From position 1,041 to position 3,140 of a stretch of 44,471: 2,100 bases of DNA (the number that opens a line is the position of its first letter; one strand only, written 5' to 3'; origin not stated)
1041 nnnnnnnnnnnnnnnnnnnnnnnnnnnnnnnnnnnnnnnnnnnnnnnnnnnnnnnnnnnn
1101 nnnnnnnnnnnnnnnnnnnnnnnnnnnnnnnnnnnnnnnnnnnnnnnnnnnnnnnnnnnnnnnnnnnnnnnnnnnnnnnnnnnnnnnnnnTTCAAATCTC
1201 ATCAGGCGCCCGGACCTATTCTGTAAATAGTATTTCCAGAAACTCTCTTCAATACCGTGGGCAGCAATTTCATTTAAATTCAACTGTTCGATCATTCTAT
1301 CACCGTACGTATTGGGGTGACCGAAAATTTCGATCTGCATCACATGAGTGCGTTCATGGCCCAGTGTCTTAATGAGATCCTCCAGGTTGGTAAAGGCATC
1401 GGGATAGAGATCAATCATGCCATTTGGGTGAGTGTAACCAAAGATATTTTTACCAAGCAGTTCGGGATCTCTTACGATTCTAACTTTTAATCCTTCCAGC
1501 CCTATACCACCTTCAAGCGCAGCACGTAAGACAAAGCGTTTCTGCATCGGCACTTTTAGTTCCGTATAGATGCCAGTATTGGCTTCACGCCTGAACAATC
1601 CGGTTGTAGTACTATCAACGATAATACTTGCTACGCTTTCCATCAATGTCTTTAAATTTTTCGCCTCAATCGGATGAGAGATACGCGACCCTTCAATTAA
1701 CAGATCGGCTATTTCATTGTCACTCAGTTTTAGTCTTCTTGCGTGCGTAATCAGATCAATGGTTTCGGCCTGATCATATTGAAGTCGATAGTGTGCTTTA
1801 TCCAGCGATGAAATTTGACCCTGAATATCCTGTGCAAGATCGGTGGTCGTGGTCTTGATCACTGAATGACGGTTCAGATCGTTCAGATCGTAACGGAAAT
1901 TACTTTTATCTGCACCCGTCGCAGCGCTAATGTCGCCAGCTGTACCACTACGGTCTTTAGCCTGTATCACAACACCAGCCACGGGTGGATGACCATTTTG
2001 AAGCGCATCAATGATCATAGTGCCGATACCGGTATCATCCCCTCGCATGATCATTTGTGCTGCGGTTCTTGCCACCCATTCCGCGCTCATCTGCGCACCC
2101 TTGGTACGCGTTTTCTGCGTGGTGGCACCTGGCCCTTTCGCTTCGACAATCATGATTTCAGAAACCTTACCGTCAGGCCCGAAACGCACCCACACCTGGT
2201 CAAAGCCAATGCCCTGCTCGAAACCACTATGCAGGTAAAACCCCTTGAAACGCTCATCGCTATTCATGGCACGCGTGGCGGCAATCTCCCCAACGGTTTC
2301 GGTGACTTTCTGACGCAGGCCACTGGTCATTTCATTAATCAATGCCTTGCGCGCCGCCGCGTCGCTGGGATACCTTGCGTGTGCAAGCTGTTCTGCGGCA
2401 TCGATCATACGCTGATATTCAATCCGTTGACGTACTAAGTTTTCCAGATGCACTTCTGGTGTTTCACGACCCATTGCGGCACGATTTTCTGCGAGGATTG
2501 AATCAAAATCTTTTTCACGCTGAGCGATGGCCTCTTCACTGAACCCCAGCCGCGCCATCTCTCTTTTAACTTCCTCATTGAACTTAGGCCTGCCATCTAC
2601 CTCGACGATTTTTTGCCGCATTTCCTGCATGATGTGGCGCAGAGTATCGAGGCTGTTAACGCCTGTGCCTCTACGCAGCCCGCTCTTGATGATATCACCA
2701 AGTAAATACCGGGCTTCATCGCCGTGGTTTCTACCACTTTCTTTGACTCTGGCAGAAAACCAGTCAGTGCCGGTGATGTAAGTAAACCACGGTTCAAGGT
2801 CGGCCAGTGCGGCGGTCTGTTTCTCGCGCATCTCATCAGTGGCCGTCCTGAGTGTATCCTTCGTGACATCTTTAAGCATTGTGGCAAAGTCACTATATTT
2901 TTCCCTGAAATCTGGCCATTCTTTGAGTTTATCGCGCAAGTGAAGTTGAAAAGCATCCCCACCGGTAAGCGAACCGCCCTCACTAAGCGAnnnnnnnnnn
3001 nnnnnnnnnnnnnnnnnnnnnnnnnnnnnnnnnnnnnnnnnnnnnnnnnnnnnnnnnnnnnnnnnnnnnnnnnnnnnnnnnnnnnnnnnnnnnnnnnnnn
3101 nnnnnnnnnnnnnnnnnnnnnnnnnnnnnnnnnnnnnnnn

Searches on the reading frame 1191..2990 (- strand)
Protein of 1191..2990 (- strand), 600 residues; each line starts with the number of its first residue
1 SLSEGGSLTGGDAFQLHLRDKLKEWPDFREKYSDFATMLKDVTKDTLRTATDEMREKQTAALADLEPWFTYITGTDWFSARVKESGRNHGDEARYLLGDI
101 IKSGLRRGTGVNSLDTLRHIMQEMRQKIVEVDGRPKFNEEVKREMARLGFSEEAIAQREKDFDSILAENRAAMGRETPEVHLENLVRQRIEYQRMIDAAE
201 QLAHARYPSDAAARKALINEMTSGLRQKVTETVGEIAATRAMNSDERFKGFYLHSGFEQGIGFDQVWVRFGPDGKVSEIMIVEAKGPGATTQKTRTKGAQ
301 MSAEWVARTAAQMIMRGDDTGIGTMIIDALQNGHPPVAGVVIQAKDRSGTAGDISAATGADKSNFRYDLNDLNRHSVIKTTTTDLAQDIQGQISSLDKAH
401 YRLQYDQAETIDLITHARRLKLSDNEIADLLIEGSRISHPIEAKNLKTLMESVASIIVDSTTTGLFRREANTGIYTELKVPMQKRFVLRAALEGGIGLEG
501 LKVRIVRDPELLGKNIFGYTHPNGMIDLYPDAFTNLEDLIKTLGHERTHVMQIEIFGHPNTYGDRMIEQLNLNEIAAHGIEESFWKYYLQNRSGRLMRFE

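Call 73: search_protein_families(library=pfam, proteins=[window:1191-2990:-], max_evalue=1)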
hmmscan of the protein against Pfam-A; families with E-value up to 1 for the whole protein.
window:1191-2990:- (600 aa): 4 families
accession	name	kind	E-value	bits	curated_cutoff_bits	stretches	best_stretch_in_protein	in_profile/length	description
PF02787.25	CPSase_L_D3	-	0.032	14.7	26.6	0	116-157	40-78/80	Carbamoyl-phosphate synthetase large chain, oligomerisation domain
PF14331.11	IcmF-related_N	-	0.062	13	25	1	201-267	127-197/259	IcmF-related N-terminal domain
PF08785.16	Ku_PK_bind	-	0.074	13.7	25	0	88-141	17-70/120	Ku C terminal domain like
PF13058.12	DUF3920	-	0.19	12.4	27.3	0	532-570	69-110/126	Protein of unknown function (DUF3920)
